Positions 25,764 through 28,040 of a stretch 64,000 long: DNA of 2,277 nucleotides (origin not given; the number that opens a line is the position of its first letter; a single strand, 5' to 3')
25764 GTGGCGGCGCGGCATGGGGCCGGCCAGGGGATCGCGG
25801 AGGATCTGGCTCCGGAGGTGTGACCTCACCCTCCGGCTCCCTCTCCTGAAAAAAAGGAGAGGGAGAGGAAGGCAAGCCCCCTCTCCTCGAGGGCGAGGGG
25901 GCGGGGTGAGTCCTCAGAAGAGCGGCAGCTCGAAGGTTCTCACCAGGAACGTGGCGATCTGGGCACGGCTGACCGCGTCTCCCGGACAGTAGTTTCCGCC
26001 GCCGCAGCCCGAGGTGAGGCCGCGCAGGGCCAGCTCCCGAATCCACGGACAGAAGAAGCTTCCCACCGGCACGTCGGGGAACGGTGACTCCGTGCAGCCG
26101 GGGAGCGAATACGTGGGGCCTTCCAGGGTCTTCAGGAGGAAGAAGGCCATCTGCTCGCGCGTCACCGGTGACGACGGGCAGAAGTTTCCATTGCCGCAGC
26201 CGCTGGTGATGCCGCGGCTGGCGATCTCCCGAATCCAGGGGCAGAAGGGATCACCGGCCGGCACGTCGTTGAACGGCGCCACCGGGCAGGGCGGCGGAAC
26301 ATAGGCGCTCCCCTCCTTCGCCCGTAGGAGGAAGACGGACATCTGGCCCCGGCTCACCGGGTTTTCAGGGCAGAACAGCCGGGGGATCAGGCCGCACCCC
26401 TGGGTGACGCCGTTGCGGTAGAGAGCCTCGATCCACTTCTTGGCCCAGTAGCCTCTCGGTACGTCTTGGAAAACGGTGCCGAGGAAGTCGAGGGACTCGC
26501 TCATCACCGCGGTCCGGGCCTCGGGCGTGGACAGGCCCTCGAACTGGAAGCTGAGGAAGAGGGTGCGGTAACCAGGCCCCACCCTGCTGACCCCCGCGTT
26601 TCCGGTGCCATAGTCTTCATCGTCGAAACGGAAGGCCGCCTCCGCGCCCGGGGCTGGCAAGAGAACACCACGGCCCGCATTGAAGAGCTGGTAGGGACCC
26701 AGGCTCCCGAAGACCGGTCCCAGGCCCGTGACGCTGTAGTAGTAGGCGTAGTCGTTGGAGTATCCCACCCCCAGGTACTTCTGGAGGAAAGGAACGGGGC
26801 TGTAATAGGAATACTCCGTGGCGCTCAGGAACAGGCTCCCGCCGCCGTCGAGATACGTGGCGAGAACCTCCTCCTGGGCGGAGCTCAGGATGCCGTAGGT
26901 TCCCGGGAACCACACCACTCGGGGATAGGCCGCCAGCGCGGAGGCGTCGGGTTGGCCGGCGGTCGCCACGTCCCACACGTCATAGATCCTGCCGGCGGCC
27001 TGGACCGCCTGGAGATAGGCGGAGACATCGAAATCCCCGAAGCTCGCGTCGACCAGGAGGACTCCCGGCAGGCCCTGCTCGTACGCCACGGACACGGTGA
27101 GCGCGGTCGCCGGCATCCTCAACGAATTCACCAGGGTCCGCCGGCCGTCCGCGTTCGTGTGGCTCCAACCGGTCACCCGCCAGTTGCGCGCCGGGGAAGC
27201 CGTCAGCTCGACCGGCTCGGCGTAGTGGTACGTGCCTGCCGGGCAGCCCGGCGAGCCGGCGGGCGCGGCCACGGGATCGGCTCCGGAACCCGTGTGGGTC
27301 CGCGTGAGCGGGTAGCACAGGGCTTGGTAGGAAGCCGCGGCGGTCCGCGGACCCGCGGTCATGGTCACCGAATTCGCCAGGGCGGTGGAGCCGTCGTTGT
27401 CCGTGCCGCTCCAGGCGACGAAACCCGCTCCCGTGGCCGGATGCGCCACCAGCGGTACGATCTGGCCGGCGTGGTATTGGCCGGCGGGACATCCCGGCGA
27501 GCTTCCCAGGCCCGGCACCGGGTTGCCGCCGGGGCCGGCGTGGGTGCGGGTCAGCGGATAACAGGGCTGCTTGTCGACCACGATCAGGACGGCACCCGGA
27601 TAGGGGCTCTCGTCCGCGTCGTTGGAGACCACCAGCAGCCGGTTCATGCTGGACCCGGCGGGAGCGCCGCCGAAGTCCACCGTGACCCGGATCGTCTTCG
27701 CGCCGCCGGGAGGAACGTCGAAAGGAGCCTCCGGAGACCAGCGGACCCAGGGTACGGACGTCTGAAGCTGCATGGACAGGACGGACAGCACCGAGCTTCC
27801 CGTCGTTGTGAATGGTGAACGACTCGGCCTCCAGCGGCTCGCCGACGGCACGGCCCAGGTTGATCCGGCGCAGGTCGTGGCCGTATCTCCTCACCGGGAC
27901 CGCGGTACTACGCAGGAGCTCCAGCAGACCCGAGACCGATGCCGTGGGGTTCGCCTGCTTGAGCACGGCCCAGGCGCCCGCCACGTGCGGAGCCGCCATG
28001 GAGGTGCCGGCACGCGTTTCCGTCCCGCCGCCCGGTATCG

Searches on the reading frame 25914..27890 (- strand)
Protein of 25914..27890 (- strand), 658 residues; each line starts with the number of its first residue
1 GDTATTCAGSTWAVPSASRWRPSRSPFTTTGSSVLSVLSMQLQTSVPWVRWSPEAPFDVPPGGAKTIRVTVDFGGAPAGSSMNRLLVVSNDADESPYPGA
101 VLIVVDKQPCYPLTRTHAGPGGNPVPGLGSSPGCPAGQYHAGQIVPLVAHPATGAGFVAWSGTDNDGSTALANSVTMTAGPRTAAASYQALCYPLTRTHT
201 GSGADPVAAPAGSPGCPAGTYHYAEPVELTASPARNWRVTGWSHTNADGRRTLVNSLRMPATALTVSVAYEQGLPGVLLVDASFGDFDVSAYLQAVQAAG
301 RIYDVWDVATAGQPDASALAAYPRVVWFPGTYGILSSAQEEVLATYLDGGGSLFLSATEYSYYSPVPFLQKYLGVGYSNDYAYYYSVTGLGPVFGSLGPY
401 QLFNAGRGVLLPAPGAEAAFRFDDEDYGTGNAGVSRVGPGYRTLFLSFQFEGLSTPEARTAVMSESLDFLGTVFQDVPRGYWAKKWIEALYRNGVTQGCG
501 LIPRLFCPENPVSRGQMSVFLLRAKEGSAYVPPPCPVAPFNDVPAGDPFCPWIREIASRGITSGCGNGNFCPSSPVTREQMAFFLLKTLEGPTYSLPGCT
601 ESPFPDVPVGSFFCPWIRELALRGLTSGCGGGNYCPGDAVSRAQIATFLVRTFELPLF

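Call 62: search_protein_families(library=pfam, proteins=[window:25914-27890:-], max_evalue=0.00001)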
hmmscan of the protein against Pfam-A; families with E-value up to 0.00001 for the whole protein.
window:25914-27890:- (658 aa): 2 families
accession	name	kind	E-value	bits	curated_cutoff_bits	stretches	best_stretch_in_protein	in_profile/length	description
PF00395.25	SLH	-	8.3e-15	54.9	20.8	1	539-582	1-44/44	S-layer homology domain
PF18998.6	Flg_new_2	-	6.9e-14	52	23.6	1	136-189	16-70/73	Divergent InlB B-repeat domain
